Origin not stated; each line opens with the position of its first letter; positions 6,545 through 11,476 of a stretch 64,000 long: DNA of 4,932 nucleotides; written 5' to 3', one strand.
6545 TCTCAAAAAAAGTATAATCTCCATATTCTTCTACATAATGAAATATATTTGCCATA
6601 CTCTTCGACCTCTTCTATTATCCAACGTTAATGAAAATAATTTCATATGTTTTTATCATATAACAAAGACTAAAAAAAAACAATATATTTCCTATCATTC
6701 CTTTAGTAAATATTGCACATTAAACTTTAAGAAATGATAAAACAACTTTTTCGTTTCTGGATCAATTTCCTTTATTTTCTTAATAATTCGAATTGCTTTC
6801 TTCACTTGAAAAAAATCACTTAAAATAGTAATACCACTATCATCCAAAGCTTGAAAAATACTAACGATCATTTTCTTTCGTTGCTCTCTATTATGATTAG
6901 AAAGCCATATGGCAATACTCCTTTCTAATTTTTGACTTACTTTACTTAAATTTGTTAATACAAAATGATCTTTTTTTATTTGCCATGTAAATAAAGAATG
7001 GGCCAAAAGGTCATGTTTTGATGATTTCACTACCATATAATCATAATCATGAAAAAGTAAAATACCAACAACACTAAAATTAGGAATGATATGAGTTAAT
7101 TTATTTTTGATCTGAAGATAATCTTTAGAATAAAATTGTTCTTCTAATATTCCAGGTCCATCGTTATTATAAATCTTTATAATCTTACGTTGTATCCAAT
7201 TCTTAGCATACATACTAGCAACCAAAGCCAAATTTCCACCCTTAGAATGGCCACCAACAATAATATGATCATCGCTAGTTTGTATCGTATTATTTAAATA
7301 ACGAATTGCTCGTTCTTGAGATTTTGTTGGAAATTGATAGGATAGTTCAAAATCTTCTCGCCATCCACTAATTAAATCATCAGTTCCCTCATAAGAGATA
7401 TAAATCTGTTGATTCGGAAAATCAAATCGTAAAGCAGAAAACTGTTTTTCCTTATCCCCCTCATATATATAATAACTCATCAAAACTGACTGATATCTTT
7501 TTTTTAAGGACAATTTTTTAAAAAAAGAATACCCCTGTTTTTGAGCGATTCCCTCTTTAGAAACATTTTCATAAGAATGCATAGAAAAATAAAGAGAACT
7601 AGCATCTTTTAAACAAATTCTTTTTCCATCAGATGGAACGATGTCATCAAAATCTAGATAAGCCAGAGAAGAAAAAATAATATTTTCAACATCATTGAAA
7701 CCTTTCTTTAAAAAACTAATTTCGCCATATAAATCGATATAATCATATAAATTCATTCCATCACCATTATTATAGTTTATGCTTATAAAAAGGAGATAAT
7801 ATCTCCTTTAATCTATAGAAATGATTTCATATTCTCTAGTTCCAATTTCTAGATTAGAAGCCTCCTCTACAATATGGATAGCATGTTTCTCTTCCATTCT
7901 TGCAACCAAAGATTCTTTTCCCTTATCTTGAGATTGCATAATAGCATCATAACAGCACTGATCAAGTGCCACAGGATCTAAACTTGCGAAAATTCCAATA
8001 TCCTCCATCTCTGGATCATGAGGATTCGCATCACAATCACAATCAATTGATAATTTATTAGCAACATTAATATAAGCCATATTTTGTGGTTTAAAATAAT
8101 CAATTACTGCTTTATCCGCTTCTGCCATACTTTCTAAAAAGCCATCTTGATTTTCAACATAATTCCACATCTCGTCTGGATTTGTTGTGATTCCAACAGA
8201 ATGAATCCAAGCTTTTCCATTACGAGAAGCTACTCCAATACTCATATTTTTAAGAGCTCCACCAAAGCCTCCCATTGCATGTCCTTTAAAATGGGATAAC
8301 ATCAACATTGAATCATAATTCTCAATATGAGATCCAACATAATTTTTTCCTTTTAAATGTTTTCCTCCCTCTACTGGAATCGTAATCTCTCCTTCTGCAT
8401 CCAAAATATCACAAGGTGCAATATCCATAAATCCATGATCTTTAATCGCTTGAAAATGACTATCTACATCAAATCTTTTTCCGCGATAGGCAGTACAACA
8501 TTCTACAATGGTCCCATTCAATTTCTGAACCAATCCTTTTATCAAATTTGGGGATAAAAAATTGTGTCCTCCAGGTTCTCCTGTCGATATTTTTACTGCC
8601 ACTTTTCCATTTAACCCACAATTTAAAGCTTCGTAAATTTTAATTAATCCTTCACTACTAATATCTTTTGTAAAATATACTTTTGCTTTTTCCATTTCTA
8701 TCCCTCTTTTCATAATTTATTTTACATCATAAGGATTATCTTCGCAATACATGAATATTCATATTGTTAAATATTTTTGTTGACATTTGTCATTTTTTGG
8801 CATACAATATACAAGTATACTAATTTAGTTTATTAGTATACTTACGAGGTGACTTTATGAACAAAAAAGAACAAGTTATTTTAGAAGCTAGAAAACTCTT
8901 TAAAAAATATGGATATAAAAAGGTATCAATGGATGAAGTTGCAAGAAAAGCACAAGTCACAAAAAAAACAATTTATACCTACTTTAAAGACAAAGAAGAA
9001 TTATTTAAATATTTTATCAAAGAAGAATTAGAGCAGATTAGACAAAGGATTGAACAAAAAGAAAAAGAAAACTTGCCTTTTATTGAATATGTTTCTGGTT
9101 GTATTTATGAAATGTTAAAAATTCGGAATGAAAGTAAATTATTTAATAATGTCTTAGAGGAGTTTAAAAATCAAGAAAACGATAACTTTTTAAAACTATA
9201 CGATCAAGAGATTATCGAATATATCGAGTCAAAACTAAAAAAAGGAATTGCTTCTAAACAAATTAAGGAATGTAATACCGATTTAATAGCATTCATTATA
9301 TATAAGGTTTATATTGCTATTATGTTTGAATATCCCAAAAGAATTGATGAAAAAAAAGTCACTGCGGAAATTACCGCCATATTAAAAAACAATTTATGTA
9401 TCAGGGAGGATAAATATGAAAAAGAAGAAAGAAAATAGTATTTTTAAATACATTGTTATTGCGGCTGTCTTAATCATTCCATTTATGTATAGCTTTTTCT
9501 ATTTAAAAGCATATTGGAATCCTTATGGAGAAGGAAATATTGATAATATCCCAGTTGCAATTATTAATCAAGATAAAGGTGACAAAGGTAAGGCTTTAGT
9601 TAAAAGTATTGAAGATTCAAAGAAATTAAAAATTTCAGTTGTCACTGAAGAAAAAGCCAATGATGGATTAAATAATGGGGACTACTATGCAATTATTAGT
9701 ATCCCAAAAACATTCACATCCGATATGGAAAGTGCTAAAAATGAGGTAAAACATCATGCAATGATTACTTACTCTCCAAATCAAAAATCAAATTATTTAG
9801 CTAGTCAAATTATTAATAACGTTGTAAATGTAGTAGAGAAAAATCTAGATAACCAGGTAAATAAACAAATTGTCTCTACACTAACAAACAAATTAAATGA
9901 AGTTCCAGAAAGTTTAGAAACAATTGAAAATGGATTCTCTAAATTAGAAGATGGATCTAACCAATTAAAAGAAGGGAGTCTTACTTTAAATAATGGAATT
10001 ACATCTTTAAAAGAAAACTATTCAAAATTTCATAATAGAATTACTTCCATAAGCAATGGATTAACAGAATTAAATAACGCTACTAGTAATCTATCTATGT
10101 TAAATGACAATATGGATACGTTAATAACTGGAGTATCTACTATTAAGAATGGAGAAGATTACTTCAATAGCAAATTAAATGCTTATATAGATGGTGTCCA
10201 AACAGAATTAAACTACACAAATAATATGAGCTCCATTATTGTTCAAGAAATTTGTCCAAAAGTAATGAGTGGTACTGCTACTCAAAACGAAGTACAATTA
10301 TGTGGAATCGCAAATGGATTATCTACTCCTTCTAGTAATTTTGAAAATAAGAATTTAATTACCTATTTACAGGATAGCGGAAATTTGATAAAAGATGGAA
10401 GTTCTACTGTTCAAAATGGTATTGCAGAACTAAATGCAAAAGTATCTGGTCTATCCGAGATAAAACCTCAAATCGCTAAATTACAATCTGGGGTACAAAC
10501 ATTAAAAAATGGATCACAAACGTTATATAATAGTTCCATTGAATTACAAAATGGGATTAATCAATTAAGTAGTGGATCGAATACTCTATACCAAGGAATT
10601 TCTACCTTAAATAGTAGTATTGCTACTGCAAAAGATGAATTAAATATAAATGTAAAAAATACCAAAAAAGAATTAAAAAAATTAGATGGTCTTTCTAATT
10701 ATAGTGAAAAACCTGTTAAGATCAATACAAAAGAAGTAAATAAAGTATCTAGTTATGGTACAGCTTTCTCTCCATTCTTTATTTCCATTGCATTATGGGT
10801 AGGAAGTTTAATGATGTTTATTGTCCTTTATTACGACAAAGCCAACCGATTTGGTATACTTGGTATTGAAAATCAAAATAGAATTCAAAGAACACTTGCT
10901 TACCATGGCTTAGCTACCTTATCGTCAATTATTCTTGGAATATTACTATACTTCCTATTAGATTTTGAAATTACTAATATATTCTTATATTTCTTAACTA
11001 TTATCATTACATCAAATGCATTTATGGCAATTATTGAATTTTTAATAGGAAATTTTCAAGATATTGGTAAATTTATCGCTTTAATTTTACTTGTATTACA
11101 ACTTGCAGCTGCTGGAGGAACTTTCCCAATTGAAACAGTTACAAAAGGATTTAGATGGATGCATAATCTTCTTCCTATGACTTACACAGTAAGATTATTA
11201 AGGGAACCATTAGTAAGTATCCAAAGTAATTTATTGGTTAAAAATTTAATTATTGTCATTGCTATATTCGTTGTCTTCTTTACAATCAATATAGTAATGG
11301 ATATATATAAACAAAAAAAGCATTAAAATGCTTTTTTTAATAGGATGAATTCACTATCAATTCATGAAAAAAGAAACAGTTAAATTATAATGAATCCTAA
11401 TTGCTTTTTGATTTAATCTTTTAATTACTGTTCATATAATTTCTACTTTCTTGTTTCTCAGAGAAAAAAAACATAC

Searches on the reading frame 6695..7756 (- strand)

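Call 83: search_protein_families(library=pfam, proteins=[window:6695-7756:-], max_evalue=0.00001)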
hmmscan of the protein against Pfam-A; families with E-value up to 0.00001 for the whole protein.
window:6695-7756:- (353 aa): 1 family
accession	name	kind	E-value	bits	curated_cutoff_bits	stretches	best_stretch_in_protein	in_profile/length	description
PF11187.14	Mbeg1-like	-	2.5e-64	217.2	21.1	1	85-302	4-224/224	Mbeg1-like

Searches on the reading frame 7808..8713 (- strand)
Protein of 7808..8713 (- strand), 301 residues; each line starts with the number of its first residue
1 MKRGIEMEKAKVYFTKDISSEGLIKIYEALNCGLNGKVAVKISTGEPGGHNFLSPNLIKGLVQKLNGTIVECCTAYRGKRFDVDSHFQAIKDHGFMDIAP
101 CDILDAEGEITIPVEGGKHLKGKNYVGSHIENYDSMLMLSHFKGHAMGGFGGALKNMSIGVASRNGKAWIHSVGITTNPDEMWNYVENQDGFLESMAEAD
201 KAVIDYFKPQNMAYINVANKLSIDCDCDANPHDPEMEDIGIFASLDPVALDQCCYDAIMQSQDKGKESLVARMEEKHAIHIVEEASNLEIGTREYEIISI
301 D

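Call 83: search_protein_families(library=pfam, proteins=[window:7808-8713:-], max_evalue=0.00001)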
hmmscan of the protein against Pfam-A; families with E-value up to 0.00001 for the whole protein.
window:7808-8713:- (301 aa): 1 family
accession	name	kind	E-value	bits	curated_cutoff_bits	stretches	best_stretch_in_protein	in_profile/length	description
PF04015.17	DUF362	-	7e-46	157.3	24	1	38-256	1-200/200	Domain of unknown function (DUF362)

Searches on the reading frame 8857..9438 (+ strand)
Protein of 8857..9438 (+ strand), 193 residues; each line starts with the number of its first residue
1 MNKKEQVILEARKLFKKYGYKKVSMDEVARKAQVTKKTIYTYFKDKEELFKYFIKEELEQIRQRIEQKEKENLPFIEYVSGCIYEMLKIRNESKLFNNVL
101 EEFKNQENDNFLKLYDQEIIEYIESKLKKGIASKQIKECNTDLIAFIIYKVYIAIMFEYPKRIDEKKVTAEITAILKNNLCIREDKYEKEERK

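Call 83: search_protein_families(library=pfam, proteins=[window:8857-9438:+], max_evalue=0.00001)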
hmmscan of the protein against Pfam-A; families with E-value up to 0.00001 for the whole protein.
window:8857-9438:+ (193 aa): 1 family
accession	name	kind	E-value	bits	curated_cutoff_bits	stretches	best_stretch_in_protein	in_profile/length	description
PF00440.29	TetR_N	-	1.7e-15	57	24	1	10-51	4-45/47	Bacterial regulatory proteins, tetR family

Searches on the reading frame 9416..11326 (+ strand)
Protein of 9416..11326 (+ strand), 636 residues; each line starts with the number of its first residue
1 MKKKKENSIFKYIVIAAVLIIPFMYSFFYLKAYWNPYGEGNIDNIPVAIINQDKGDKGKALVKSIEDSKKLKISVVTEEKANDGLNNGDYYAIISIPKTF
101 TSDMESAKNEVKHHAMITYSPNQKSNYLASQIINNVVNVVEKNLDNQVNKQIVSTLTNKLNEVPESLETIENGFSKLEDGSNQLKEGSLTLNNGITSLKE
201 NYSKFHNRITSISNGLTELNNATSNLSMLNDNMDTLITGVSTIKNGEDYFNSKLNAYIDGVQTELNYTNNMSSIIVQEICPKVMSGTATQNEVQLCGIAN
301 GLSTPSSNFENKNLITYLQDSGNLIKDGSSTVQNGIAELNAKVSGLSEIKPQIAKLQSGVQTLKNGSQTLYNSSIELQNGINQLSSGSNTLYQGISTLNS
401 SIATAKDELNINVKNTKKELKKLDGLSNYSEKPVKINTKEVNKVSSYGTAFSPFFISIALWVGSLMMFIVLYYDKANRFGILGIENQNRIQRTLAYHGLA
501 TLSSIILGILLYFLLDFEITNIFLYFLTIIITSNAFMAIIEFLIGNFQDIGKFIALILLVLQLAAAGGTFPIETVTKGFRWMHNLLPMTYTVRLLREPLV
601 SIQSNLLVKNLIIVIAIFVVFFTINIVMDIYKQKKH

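Call 83: search_protein_families(library=pfam, proteins=[window:9416-11326:+], max_evalue=0.00001)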
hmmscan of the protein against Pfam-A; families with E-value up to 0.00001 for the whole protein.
window:9416-11326:+ (636 aa): 2 families
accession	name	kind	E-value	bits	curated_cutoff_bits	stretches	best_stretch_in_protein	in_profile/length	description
PF12698.13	ABC2_membrane_3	-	2.9e-19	69.8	31.6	2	14-154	8-133/347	ABC-2 family transporter protein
PF01061.29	ABC2_membrane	-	1.6e-09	38.1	26.9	1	499-597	106-208/211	ABC-2 type transporter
